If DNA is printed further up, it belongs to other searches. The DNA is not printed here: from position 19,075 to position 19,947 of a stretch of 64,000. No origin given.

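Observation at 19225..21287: Translin-family protein translationally coupled to murD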

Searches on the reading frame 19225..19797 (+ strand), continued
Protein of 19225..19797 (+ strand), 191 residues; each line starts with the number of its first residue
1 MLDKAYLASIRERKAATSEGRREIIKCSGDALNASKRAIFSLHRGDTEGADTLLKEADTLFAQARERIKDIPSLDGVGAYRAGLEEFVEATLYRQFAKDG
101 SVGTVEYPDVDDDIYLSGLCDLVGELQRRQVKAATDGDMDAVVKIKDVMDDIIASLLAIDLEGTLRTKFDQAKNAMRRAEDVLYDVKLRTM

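Call 19: search_protein_families(library=pfam, proteins=[L016:316-2994:+, L016:3601-4908:+, L016:4918-5361:+, L016:5387-6511:+, L016:7261-8106:+, L038:9297-10202:+, L041:6870-7499:+, L049:5580-6236:+, L049:6236-6895:+, L049:8453-9751:+], max_evalue=0.001)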
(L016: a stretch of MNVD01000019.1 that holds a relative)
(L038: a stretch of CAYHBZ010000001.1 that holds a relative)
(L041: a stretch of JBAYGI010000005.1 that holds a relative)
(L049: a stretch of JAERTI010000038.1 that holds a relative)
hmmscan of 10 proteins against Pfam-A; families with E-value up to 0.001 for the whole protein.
L016:316-2994:+ (893 aa): 7 families
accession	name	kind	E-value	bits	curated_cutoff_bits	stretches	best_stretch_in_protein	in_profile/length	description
PF00122.25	E1-E2_ATPase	-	1.4e-47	162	28.1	1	117-306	6-181/181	E1-E2 ATPase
PF00689.26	Cation_ATPase_C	-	6.5e-35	120.9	27.3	1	708-878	1-173/175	Cation transporting ATPase, C-terminus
PF00702.32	Hydrolase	-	4.2e-22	79.9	26.4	1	324-639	3-191/191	haloacid dehalogenase-like hydrolase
PF13246.12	Cation_ATPase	-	2.3e-15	56.8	21.7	1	386-466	9-91/91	Cation transport ATPase (P-type)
PF00690.31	Cation_ATPase_N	-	2.4e-13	49.9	20.4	1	7-73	4-69/69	Cation transporter/ATPase, N-terminus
PF08282.18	Hydrolase_3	-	1.5e-05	25.3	20.9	0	611-661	195-245/255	haloacid dehalogenase-like hydrolase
PF12710.13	HAD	-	2e-05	25.6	27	1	528-636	81-189/189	haloacid dehalogenase-like hydrolase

L016:3601-4908:+ (436 aa): 2 families
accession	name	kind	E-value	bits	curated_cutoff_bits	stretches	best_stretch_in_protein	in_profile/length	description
PF08245.18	Mur_ligase_M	-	2.3e-31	109.7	24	1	43-250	1-200/200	Mur ligase middle domain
PF02875.26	Mur_ligase_C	-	5e-20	73.1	28.4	1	272-406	1-127/127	Mur ligase, glutamate ligase domain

L016:4918-5361:+ (148 aa): 1 family
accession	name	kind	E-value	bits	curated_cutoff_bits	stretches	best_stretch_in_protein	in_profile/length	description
PF04977.20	DivIC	-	3.3e-13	49.7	28.9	1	33-110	1-79/80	Septum formation initiator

L016:5387-6511:+ (375 aa): 4 families
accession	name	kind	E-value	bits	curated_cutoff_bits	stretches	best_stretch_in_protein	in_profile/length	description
PF13616.12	Rotamase_3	-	7.2e-27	94.7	22.5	1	215-321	7-115/116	PPIC-type PPIASE domain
PF00639.27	Rotamase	-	7.1e-24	85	21.7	1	228-320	1-97/97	PPIC-type PPIASE domain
PF13624.11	SurA_N_3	-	6.3e-10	39.6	27.2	1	39-162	8-116/162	SurA-like N-terminal domain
PF13623.11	SurA_N_2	-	2e-05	25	28.5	1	88-162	41-118/145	SurA-like N-terminal domain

L016:7261-8106:+ (282 aa): 8 families
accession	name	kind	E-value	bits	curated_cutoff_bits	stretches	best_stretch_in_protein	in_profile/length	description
PF00005.33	ABC_tran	-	5.6e-36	124.6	25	1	69-216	1-136/137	ABC transporter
PF13401.12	AAA_22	-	1.2e-05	26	27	1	80-244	6-121/130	AAA domain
PF02463.25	SMC_N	-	4.3e-05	23.5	40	1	80-262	25-213/220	RecF/RecN/SMC N terminal domain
PF20720.3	nSTAND3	-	0.00019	21.6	27.2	0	79-102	17-40/155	Novel STAND NTPase 3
PF03193.22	RsgA_GTPase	-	0.00025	21.4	30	0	69-110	97-137/174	RsgA GTPase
PF13304.12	AAA_21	-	0.00041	20.9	27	0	187-247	236-299/304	AAA domain, putative AbiEii toxin, Type IV TA system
PF03266.21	NTPase_1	-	0.0006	20.1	23.9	0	82-124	2-42/168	NTPase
PF13479.12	AAA_24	-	0.00085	19.7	27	0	83-110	6-30/195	AAA domain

L038:9297-10202:+ (302 aa): 2 families
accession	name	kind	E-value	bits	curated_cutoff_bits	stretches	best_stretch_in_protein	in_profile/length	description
PF02687.27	FtsX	-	1.2e-13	51.6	25.5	1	181-301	3-117/120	FtsX-like permease C-terminal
PF18075.7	FtsX_ECD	-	1.5e-09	38.8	23.5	1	57-144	1-88/96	FtsX extracellular domain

L041:6870-7499:+ (210 aa): 1 family
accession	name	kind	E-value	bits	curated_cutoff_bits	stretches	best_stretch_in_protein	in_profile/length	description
PF03703.20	bPH_2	-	8.3e-05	23.2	22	1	80-155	4-78/78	Bacterial PH domain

L049:5580-6236:+ (219 aa): 0 families

L049:6236-6895:+ (220 aa): 2 families
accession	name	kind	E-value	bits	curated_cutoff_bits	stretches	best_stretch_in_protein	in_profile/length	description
PF00535.33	Glycos_transf_2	-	1.2e-18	68.1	23.3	1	8-129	2-128/168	Glycosyl transferase family 2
PF13641.12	Glyco_tranf_2_3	-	1.7e-08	35.2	27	1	4-110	1-116/230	Glycosyltransferase like family 2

L049:8453-9751:+ (433 aa): 2 families
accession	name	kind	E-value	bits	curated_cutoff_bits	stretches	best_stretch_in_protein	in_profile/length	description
PF08245.18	Mur_ligase_M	-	6.1e-36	124.7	24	1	41-246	1-200/200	Mur ligase middle domain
PF02875.26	Mur_ligase_C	-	4.8e-23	82.8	28.4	1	268-401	1-127/127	Mur ligase, glutamate ligase domain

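Call 20: search_protein_families(library=ncbifam, proteins=[L016:3601-4908:+, L049:8453-9751:+, L049:6901-8373:+, L049:5580-6236:+, L049:6236-6895:+, L041:6870-7499:+, L016:4918-5361:+, L015:5654-7348:+, L003:3502-4194:+], max_evalue=0.001)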
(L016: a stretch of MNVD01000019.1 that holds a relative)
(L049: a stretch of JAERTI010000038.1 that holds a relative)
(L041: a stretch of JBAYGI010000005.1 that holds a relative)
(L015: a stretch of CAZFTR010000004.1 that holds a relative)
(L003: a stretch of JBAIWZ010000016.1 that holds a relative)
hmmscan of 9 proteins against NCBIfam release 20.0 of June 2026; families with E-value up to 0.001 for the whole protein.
L016:3601-4908:+ (436 aa): 27 families (the best 25 are shown)
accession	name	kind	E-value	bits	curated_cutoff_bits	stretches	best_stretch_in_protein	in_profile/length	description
TIGR01085.1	murE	subfamily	3.2e-92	309.9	257.3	1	18-431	65-471/472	UDP-N-acetylmuramyl-tripeptide synthetase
NF001126.0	PRK00139.1-4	equivalog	1e-86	291.4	373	1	24-433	90-484/486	UDP-N-acetylmuramoyl-L-alanyl-D-glutamate--2,6-diaminopimelate ligase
NF001124.0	PRK00139.1-2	equivalog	4.3e-77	259.9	476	1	19-435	93-496/500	UDP-N-acetylmuramoyl-L-alanyl-D-glutamate--2,6-diaminopimelate ligase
NF008896.0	PRK11929.1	equivalog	7.1e-75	252.5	1023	1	26-433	100-500/965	bifunctional UDP-N-acetylmuramoyl-L-alanyl-D-glutamate--2,6-diaminopimelate ligase MurE/UDP-N-acetylmuramoyl-tripeptide--D-alanyl-D-alanine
NF001123.0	PRK00139.1-1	equivalog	2.8e-60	204.4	586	1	26-432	95-490/493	UDP-N-acetylmuramoyl-L-alanyl-D-glutamate--2,6-diaminopimelate ligase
NF010628.0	PRK14022.1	equivalog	8.4e-52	176.5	536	1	28-415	101-465/483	UDP-N-acetylmuramoyl-L-alanyl-D-glutamate--L-lysine ligase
NF001130.0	PRK00139.2-4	equivalog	3.3e-43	148.2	715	1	24-433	95-513/516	UDP-N-acetylmuramoyl-L-alanyl-D-glutamate--2,6-diaminopimelate ligase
NF001127.0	PRK00139.2-1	equivalog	1.3e-31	110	997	2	230-432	317-512/520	UDP-N-acetylmuramoyl-L-alanyl-D-glutamate--2,6-diaminopimelate ligase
NF001129.0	PRK00139.2-3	equivalog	5.5e-31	107.6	762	1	24-422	104-505/517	UDP-N-acetylmuramoyl-L-alanyl-D-glutamate--2,6-diaminopimelate ligase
NF001131.0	PRK00139.2-5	equivalog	9.9e-27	93.9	1000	1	25-409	96-461/483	UDP-N-acetylmuramoyl-L-alanyl-D-glutamate--2,6-diaminopimelate ligase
TIGR02068.2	cya_phycin_syn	equivalog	1.6e-26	92.6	850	1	37-409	478-853/862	cyanophycin synthetase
NF010623.0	PRK14016.1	subfamily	3.6e-24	84.9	877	2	236-410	683-856/871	cyanophycin synthetase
NF053645.1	pMurC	equivalog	9.3e-24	84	560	2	209-300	288-380/492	pseudomurein biosynthesis peptide ligase pMurC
NF053646.1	pMurD1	equivalog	3.6e-23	82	610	1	39-406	110-442/465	pseudomurein biosynthesis peptide ligase pMurD1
TIGR01087.1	murD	equivalog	5.9e-21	75.1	211.95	1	37-281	103-315/441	UDP-N-acetylmuramoyl-L-alanine--D-glutamate ligase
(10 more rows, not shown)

L049:8453-9751:+ (433 aa): 30 families (the best 25 are shown)
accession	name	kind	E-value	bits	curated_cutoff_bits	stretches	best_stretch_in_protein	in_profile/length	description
TIGR01085.1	murE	subfamily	1.5e-98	330.8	257.3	1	18-426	67-471/472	UDP-N-acetylmuramyl-tripeptide synthetase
NF001124.0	PRK00139.1-2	equivalog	6.8e-93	312.1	476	1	19-429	94-495/500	UDP-N-acetylmuramoyl-L-alanyl-D-glutamate--2,6-diaminopimelate ligase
NF001126.0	PRK00139.1-4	equivalog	1.3e-92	310.9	373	1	18-429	86-485/486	UDP-N-acetylmuramoyl-L-alanyl-D-glutamate--2,6-diaminopimelate ligase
NF008896.0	PRK11929.1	equivalog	1.3e-86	291.4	1023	1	19-430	95-502/965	bifunctional UDP-N-acetylmuramoyl-L-alanyl-D-glutamate--2,6-diaminopimelate ligase MurE/UDP-N-acetylmuramoyl-tripeptide--D-alanyl-D-alanine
NF001123.0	PRK00139.1-1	equivalog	1.9e-72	244.5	586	1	15-427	86-490/493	UDP-N-acetylmuramoyl-L-alanyl-D-glutamate--2,6-diaminopimelate ligase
NF010628.0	PRK14022.1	equivalog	6.4e-63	213.1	536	1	13-416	88-470/483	UDP-N-acetylmuramoyl-L-alanyl-D-glutamate--L-lysine ligase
NF001130.0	PRK00139.2-4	equivalog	1.4e-52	179.1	715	2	230-424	321-508/516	UDP-N-acetylmuramoyl-L-alanyl-D-glutamate--2,6-diaminopimelate ligase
NF001129.0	PRK00139.2-3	equivalog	1.3e-44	152.6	762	1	12-417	94-505/517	UDP-N-acetylmuramoyl-L-alanyl-D-glutamate--2,6-diaminopimelate ligase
NF001127.0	PRK00139.2-1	equivalog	1.7e-37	129.4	997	2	228-416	319-500/520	UDP-N-acetylmuramoyl-L-alanyl-D-glutamate--2,6-diaminopimelate ligase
NF001131.0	PRK00139.2-5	equivalog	1.9e-35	122.6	1000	1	9-424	82-481/483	UDP-N-acetylmuramoyl-L-alanyl-D-glutamate--2,6-diaminopimelate ligase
TIGR02068.2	cya_phycin_syn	equivalog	4.6e-32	110.9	850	1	32-408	475-857/862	cyanophycin synthetase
NF010623.0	PRK14016.1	subfamily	5.3e-29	100.9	877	2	232-407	683-858/871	cyanophycin synthetase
NF053645.1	pMurC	equivalog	4.7e-26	91.5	560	2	204-341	287-424/492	pseudomurein biosynthesis peptide ligase pMurC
TIGR01087.1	murD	equivalog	9.3e-23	81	211.95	2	99-322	145-356/441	UDP-N-acetylmuramoyl-L-alanine--D-glutamate ligase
NF053646.1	pMurD1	equivalog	1.7e-22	79.7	610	2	126-400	183-441/465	pseudomurein biosynthesis peptide ligase pMurD1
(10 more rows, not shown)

L049:6901-8373:+ (491 aa): 41 families (the best 25 are shown)
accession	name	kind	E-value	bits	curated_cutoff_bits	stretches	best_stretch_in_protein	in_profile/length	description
TIGR01087.1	murD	equivalog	2.2e-103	346.7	211.95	1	16-480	2-437/441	UDP-N-acetylmuramoyl-L-alanine--D-glutamate ligase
NF001126.0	PRK00139.1-4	equivalog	8.3e-27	93.9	373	1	189-380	175-363/486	UDP-N-acetylmuramoyl-L-alanyl-D-glutamate--2,6-diaminopimelate ligase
TIGR01082.1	murC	equivalog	9.7e-26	90.8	335.1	1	83-377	47-338/449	UDP-N-acetylmuramate--L-alanine ligase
TIGR01085.1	murE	subfamily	1.8e-24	86.5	257.3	2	189-389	159-364/472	UDP-N-acetylmuramyl-tripeptide synthetase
NF001124.0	PRK00139.1-2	equivalog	2.2e-24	86.1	476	1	123-390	98-384/500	UDP-N-acetylmuramoyl-L-alanyl-D-glutamate--2,6-diaminopimelate ligase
NF053645.1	pMurC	equivalog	3.2e-23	82.2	560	3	33-163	15-131/492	pseudomurein biosynthesis peptide ligase pMurC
TIGR01143.1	murF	subfamily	3.6e-23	82.2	288.6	1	133-428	73-375/418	UDP-N-acetylmuramoyl-tripeptide--D-alanyl-D-alanine ligase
NF008896.0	PRK11929.1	equivalog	6.5e-22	77.2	1023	2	306-458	782-941/965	bifunctional UDP-N-acetylmuramoyl-L-alanyl-D-glutamate--2,6-diaminopimelate ligase MurE/UDP-N-acetylmuramoyl-tripeptide--D-alanyl-D-alanine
NF053646.1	pMurD1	equivalog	1.7e-21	76.5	610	1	29-457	12-437/465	pseudomurein biosynthesis peptide ligase pMurD1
NF010628.0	PRK14022.1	equivalog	2.9e-21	75.8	536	1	189-470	182-465/483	UDP-N-acetylmuramoyl-L-alanyl-D-glutamate--L-lysine ligase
NF053647.1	pMurD2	equivalog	7.8e-21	74.4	550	2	16-269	3-231/405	pseudomurein biosynthesis peptide ligase pMurD2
TIGR02068.2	cya_phycin_syn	equivalog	9.9e-18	63.5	850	1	209-457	566-845/862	cyanophycin synthetase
NF033197.0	F430_CfbE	equivalog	1.1e-16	60.8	250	2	289-458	252-425/430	coenzyme F430 synthase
NF010623.0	PRK14016.1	subfamily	4.7e-15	54.8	877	1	209-458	567-848/871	cyanophycin synthetase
NF001130.0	PRK00139.2-4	equivalog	3.7e-14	52.3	715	1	303-458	315-482/516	UDP-N-acetylmuramoyl-L-alanyl-D-glutamate--2,6-diaminopimelate ligase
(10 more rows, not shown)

L049:5580-6236:+ (219 aa): 0 families

L049:6236-6895:+ (220 aa): 12 families
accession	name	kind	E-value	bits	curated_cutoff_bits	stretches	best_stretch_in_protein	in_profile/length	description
NF010496.0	PRK13915.1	equivalog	1.1e-22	80.6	262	1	5-113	32-151/307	glucosyl-3-phosphoglycerate synthase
TIGR04182.1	glyco_TIGR04182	equivalog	4.3e-19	69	325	1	6-116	2-109/293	S-layer glycoprotein N-glycosyltransferase AglJ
TIGR04283.1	glyco_like_mftF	equivalog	1e-13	51.4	182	1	8-90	3-84/221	TIGR04283 family arsenosugar biosynthesis glycosyltransferase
NF041391.1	DPhHxTase_Halo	equivalog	6.8e-10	38.3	375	1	12-88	3-78/213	dolichyl-phosphate hexose transferase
TIGR03937.1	PgaC_IcaA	equivalog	2.6e-09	36.5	422.3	1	3-107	44-153/407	poly-beta-1,6-N-acetyl-D-glucosamine synthase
NF058614.1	PPMAGASynPpgS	equivalog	3.6e-09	36.4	370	1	8-90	4-88/226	polyprenyl-phospho-N-acetylgalactosaminyl synthase PpgS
NF041865.1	EpsU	equivalog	1.2e-07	31.1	700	1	8-78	43-118/394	exopolysaccharide biosynthesis GT2 family glycosyltransferase EpsU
TIGR03469.1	HpnB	hypoth_equivalog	2.9e-06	26.6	379.25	1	3-59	43-101/386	hopene-associated glycosyltransferase HpnB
NF047683.1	TeichurnBiosyTuaG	equivalog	3.1e-06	27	400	1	2-90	4-98/252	teichuronic acid biosynthesis protein TuaG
TIGR03965.1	mycofact_glyco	equivalog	2.6e-05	23.3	280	1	4-103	74-182/467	mycofactocin biosynthesis glycosyltransferase MftF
NF007482.0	PRK10073.1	equivalog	2.9e-05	23.3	423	1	3-88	5-95/334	glycosyltransferase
NF041875.1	EPS_EpsD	equivalog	5.3e-05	22.8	370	1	8-98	3-102/325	exopolysaccharide biosynthesis glycosyltransferase EpsD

L041:6870-7499:+ (210 aa): 0 families

L016:4918-5361:+ (148 aa): 0 families

L015:5654-7348:+ (565 aa): 28 families (the best 25 are shown)
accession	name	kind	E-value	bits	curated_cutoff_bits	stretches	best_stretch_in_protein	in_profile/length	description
TIGR01085.1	murE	subfamily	1.2e-85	288.2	257.3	1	134-561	73-471/472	UDP-N-acetylmuramyl-tripeptide synthetase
NF001126.0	PRK00139.1-4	equivalog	2.5e-84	283.6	373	1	136-562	94-483/486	UDP-N-acetylmuramoyl-L-alanyl-D-glutamate--2,6-diaminopimelate ligase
NF001124.0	PRK00139.1-2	equivalog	3.9e-74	250.2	476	1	136-563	101-494/500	UDP-N-acetylmuramoyl-L-alanyl-D-glutamate--2,6-diaminopimelate ligase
NF008896.0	PRK11929.1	equivalog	1.1e-63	215.4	1023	2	299-562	239-499/965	bifunctional UDP-N-acetylmuramoyl-L-alanyl-D-glutamate--2,6-diaminopimelate ligase MurE/UDP-N-acetylmuramoyl-tripeptide--D-alanyl-D-alanine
NF001123.0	PRK00139.1-1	equivalog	4.8e-53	180.5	586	2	302-562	236-490/493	UDP-N-acetylmuramoyl-L-alanyl-D-glutamate--2,6-diaminopimelate ligase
NF001130.0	PRK00139.2-4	equivalog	1.8e-49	168.9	715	1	135-560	98-510/516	UDP-N-acetylmuramoyl-L-alanyl-D-glutamate--2,6-diaminopimelate ligase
NF010628.0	PRK14022.1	equivalog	7.6e-44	150.2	536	1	138-547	103-467/483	UDP-N-acetylmuramoyl-L-alanyl-D-glutamate--L-lysine ligase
NF001127.0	PRK00139.2-1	equivalog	1.4e-34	119.7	997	1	134-548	97-498/520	UDP-N-acetylmuramoyl-L-alanyl-D-glutamate--2,6-diaminopimelate ligase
NF001129.0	PRK00139.2-3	equivalog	2.9e-32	111.8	762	1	136-552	108-505/517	UDP-N-acetylmuramoyl-L-alanyl-D-glutamate--2,6-diaminopimelate ligase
TIGR02068.2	cya_phycin_syn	equivalog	2.3e-25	88.8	850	2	367-534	682-848/862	cyanophycin synthetase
NF001131.0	PRK00139.2-5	equivalog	1.4e-22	80.2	1000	2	346-539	274-461/483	UDP-N-acetylmuramoyl-L-alanyl-D-glutamate--2,6-diaminopimelate ligase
NF010623.0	PRK14016.1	subfamily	2.5e-22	78.9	877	2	368-535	685-851/871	cyanophycin synthetase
NF053645.1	pMurC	equivalog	1.9e-19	69.8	560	2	344-438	293-388/492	pseudomurein biosynthesis peptide ligase pMurC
NF053647.1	pMurD2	equivalog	7.6e-18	64.6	550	3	143-175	96-128/405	pseudomurein biosynthesis peptide ligase pMurD2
NF053646.1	pMurD1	equivalog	9e-18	64.2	610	1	148-536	111-442/465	pseudomurein biosynthesis peptide ligase pMurD1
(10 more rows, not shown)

L003:3502-4194:+ (231 aa): 11 families
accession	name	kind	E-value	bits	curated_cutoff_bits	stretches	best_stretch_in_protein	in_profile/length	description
NF010496.0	PRK13915.1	equivalog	4.8e-21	75.1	262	1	8-107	35-144/307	glucosyl-3-phosphoglycerate synthase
TIGR04182.1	glyco_TIGR04182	equivalog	1.3e-16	60.9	325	1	8-134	4-125/293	S-layer glycoprotein N-glycosyltransferase AglJ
NF058614.1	PPMAGASynPpgS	equivalog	6.3e-15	55.2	370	1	9-117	5-113/226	polyprenyl-phospho-N-acetylgalactosaminyl synthase PpgS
TIGR04283.1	glyco_like_mftF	equivalog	1e-11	44.8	182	1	9-91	4-84/221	TIGR04283 family arsenosugar biosynthesis glycosyltransferase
TIGR03937.1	PgaC_IcaA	equivalog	2.1e-08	33.6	422.3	1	7-90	48-136/407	poly-beta-1,6-N-acetyl-D-glucosamine synthase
NF041875.1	EPS_EpsD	equivalog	1.2e-07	31.4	370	1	9-100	4-103/325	exopolysaccharide biosynthesis glycosyltransferase EpsD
TIGR03965.1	mycofact_glyco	equivalog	8.6e-07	28.2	280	1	7-91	77-166/467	mycofactocin biosynthesis glycosyltransferase MftF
NF041391.1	DPhHxTase_Halo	equivalog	1.2e-06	27.7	375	1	12-89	3-78/213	dolichyl-phosphate hexose transferase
NF047683.1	TeichurnBiosyTuaG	equivalog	6.9e-06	25.9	400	1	7-91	9-98/252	teichuronic acid biosynthesis protein TuaG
TIGR03469.1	HpnB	hypoth_equivalog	8.2e-06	25.1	379.25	1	4-53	44-95/386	hopene-associated glycosyltransferase HpnB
NF041865.1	EpsU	equivalog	8.4e-05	21.7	700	1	8-89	43-132/394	exopolysaccharide biosynthesis GT2 family glycosyltransferase EpsU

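Call 31: find_encoding_contigs(protein=P0001, flank=3000, max_places=2)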
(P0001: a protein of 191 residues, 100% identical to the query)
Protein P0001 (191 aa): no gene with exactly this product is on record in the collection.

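Call 33: predict_structure(alignment_id=A1)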
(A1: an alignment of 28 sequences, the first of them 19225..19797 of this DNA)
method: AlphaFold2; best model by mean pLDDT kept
length: 191 residues; sequences in the alignment: 28
mean_pLDDT: 92.8   pTM: 0.86
mean pLDDT of the five models: 92.8, 92.7, 92.0, 91.9, 91.8
residues with pLDDT >= 90: 152; 70-90: 33; 50-70: 6; < 50: 0
segments of 3 or more residues with pLDDT < 50: none
pLDDT, mean of each block of 10 residues (from residue 1): 89 86 92 98 97 98 89 73 96 96 93 96 97 94 96 96 94 96 88 72
secondary structure, 60 per line:
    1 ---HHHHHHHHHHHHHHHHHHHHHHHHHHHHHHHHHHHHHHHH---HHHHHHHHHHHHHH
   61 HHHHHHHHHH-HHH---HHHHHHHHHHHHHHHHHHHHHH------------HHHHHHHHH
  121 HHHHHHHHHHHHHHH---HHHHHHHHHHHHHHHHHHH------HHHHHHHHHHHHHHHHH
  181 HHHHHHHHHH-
elements in order: H4-43 H47-70 H78-99 H112-135 H139-157 H164-190

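Call 37: fold_search(model_id=the predicted structure, library=pdb)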
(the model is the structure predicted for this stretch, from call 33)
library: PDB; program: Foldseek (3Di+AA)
matches with E <= 10: 837; with E <= 0.001: 56
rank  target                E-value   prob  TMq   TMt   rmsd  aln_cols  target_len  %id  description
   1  5jrc_A                4.3e-10  1.00  0.86  0.88   2.3       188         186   26  Crystal structure of NeC3PO in complex with ssRNA. (released 2016-09-28)
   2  5jre_B                1.8e-09  1.00  0.84  0.87   2.3       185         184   27  Crystal structure of NeC3PO in complex with ssDNA. (released 2016-09-28)
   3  5jr9_A                2.6e-09  1.00  0.85  0.86   2.2       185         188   27  Crystal structure of apo-NeC3PO (released 2016-09-28)
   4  5jr9_D                2.7e-09  1.00  0.86  0.88   2.2       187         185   27  Crystal structure of apo-NeC3PO (released 2016-09-28)
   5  5jr9_B                2.8e-09  1.00  0.86  0.88   2.2       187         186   27  Crystal structure of apo-NeC3PO (released 2016-09-28)
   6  5jr9_C                3.0e-09  1.00  0.86  0.89   2.2       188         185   26  Crystal structure of apo-NeC3PO (released 2016-09-28)
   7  3pja_L                3.1e-08  1.00  0.74  0.65   5.2       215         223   24  Crystal structure of human C3PO complex (released 2011-05-11)
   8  3pja_K                6.0e-08  1.00  0.75  0.66   5.0       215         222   24  Crystal structure of human C3PO complex (released 2011-05-11)
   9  3axj_B                8.9e-08  1.00  0.85  0.68   4.5       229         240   23  High resolution crystal structure of C3PO (released 2011-04-20)
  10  3pja_J                1.0e-07  1.00  0.73  0.64   5.0       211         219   25  Crystal structure of human C3PO complex (released 2011-05-11)
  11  4wyv_A                1.6e-07  1.00  0.72  0.66   5.1       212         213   20  Crystal Structure of Human Translin in Open Conformation (released 2014-11-26)
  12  4wyv_B                2.2e-07  1.00  0.73  0.67   5.1       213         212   19  Crystal Structure of Human Translin in Open Conformation (released 2014-11-26)
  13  4wyv_H                2.4e-07  1.00  0.74  0.68   5.0       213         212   19  Crystal Structure of Human Translin in Open Conformation (released 2014-11-26)
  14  3zc1_C                2.9e-07  1.00  0.88  0.89   1.9       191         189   22  Crystal structure of AfC3PO (released 2013-01-23)
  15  1key_D                3.1e-07  1.00  0.73  0.67   5.0       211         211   19  Crystal Structure of Mouse Testis/Brain RNA-binding Protein (TB-RBP) (released 2002-07-03)
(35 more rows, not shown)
